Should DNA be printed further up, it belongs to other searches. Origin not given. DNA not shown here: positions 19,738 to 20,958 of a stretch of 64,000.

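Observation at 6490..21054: Integrative element that targets the 3' end of the essential GAPDH gene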

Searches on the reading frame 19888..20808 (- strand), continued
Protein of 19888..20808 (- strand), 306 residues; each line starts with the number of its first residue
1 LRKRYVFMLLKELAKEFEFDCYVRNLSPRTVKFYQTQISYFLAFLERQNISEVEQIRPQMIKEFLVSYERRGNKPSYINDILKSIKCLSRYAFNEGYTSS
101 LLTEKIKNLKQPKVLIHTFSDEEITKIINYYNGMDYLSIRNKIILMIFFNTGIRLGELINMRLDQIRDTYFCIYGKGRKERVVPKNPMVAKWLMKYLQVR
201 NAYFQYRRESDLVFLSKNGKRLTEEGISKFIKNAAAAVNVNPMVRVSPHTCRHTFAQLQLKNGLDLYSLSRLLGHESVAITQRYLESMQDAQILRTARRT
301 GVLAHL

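Call 67: search_dna_similar(query=window:19888-20787:-, collection=phages, mode=protein, max_rows=25)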
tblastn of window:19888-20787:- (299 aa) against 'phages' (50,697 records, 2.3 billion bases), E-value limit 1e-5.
Records with a match: 367; places in all: 369; records where one place covers at least 80% of the query: 280.
Best place of each record, by identity: <60% 367.
By first word of the organism name: Mycobacterium 164; Bacteriophage 58; Gordonia 23; Bacillus 18; Escherichia 13; Listeria 12; Peduovirus 12; Thermus 10; Acinetobacter 6; Salmonella 5; and 23 more.
By host as written in the record: Mycobacterium smegmatis mc2 155 114; - 72; Mycobacterium smegmatis mc2155 17; Mycobacterium smegmatis mc#155 17; Gordonia terrae 3612 15; Listeria monocytogenes 12; Escherichia coli 9; Mycobacterium sp. 6; and 63 more.
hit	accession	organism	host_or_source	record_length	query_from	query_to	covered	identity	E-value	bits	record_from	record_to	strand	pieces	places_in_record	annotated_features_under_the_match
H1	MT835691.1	Bacteriophage sp.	human fecal samples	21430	17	277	87%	31.4%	2e-24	108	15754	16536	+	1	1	record has no annotation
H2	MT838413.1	Bacteriophage sp.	human fecal samples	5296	17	298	94%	28.4%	4e-20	96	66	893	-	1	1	record has no annotation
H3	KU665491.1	Bacillus phage Mgbh1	Bacillus sp. MGK1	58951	13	278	89%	29.8%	1e-29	124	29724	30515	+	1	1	tyrosine recombinase XerD-like protein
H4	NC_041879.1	Bacillus phage Mgbh1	Bacillus sp. MGK1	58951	13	278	89%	29.8%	1e-29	124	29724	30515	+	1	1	integrase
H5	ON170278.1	Ralstonia phage YO164_3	Ralstonia solanacearum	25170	10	291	94%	28.0%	2e-15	82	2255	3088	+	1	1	record has no annotation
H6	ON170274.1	Ralstonia phage YO163_3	Ralstonia solanacearum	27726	10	291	94%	28.0%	2e-15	82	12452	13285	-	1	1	record has no annotation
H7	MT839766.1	Bacteriophage sp.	human fecal samples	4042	13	290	93%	28.2%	3e-13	76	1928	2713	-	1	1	record has no annotation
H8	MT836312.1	Bacteriophage sp.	human fecal samples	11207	17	277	87%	30.0%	8e-23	103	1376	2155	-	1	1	record has no annotation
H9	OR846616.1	Enterococcus phage Efs 1-1-1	Enterococcus faecalis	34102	17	282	89%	29.4%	7e-21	99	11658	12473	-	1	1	record has no annotation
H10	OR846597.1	Enterococcus phage Efs 1-1-1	Enterococcus faecalis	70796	1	263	88%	29.7%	1e-24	109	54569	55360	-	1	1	record has no annotation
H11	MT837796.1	Bacteriophage sp.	human fecal samples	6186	15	277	88%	29.7%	8e-15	81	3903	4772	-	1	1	record has no annotation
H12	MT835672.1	Bacteriophage sp.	human fecal samples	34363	17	277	87%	29.7%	1e-21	100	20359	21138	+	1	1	record has no annotation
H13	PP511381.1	Dulem virus 51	Eulemur fulvus collaris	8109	16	279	88%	29.1%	2e-25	111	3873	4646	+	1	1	recombinase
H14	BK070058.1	Bacteriophage sp.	Helicobacter cetorum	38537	14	274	87%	29.1%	6e-6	54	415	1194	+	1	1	bacteriophage-related integrase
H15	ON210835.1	Bacillus phage 268TH002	Bacillus subtilis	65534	7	286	94%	27.0%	6e-24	107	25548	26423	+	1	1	32: tyrosine integrase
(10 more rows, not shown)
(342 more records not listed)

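Call 68: search_solved_structures(query=window:19888-20787:-, max_evalue=1e-10)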
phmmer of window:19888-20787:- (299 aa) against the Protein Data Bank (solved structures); distinct sequences matched with E-value up to 1e-10: 5.
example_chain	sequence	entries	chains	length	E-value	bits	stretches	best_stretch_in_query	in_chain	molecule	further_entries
9i5v_14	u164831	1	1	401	6.3e-26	94.7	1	15-279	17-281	Ribosome-associated translation inhibitor RaiA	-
4a8e_A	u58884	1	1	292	4.9e-24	88.5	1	18-279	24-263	PROBABLE TYROSINE RECOMBINASE XERC-LIKE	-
1a0p_A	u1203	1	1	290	1.1e-23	87.3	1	16-279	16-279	SITE-SPECIFIC RECOMBINASE XERD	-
5dcf_A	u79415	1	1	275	7.9e-19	71.4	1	129-279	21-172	Tyrosine recombinase XerD,DNA translocase FtsK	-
5hxy_A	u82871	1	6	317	1.2e-18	70.8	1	20-282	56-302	Tyrosine recombinase XerA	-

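Call 79: search_protein_families(library=phrogs, max_evalue=0.001, proteins=[L084:10979-11296:+, L084:12301-12573:-, L084:12916-13416:+, L084:13900-14400:+, L084:14994-15365:+, L084:16413-16784:+, L084:17136-17486:-, L084:18122-18415:+, L084:19830-20411:+, L084:6916-7266:+])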
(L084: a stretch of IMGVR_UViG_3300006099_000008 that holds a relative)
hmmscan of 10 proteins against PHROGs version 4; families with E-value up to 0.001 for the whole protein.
L084:10979-11296:+ (105 aa): 1 family
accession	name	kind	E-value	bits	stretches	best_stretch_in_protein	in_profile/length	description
phrog_10675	-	unknown function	2.7e-24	86.3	1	7-104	6-92/98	-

L084:12301-12573:- (90 aa): 0 families

L084:12916-13416:+ (166 aa): 14 families
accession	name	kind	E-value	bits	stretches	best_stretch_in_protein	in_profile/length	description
phrog_21033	-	unknown function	2.6e-08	34.8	1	75-166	172-262/265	-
phrog_7502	-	unknown function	2e-07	31.9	1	32-82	9-44/298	-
phrog_6291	-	unknown function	2.5e-06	28.7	1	30-82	6-57/177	-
phrog_11022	-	unknown function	2.9e-06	28.6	1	29-55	42-68/227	-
phrog_34327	-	unknown function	4.5e-06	27.6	1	30-54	13-37/167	-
phrog_18811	-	moron, auxiliary metabolic gene and host takeover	1.6e-05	24.7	1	83-147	611-673/676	toxin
phrog_7021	-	unknown function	1.8e-05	25.2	1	27-53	188-214/330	-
phrog_17496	-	unknown function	2.9e-05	25.7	1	29-47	2-20/117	-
phrog_35934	-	head and packaging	8.9e-05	22.8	1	32-53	13-34/331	virion structural protein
phrog_14710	-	unknown function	0.00011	23.2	1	32-63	8-38/193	-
phrog_38171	-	unknown function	0.0002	22.1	1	32-52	9-30/227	-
phrog_32444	-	unknown function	0.00039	21.3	1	30-57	6-39/220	-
phrog_14126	-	unknown function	0.00049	20.1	1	32-52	32-52/447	-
phrog_24711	-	unknown function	0.00057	19.5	1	32-49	341-358/532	-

L084:13900-14400:+ (166 aa): 0 families

L084:14994-15365:+ (123 aa): 2 families
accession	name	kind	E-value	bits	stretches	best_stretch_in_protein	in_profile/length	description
phrog_15866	-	unknown function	9.4e-51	172.6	1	3-123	2-137/137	-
phrog_5818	-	unknown function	9e-05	23.8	1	5-56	9-61/98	-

L084:16413-16784:+ (123 aa): 1 family
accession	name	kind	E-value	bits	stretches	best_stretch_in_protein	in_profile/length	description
phrog_17256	-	unknown function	1.2e-68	229.8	1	5-123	1-119/119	-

L084:17136-17486:- (116 aa): 2 families
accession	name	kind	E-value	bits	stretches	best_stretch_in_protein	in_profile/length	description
phrog_1468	-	transcription regulation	0.00022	21.7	1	85-115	16-46/67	transcriptional repressor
phrog_1373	-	transcription regulation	0.00027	22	1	24-111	22-98/166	transcriptional regulator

L084:18122-18415:+ (97 aa): 1 family
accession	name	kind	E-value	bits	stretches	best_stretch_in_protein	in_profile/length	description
phrog_10740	-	unknown function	7.2e-21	75.4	1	8-93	9-94/98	-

L084:19830-20411:+ (193 aa): 1 family
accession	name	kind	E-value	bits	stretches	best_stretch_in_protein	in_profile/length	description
phrog_4079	-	unknown function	3.6e-56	192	1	1-192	1-213/214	-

L084:6916-7266:+ (116 aa): 0 families
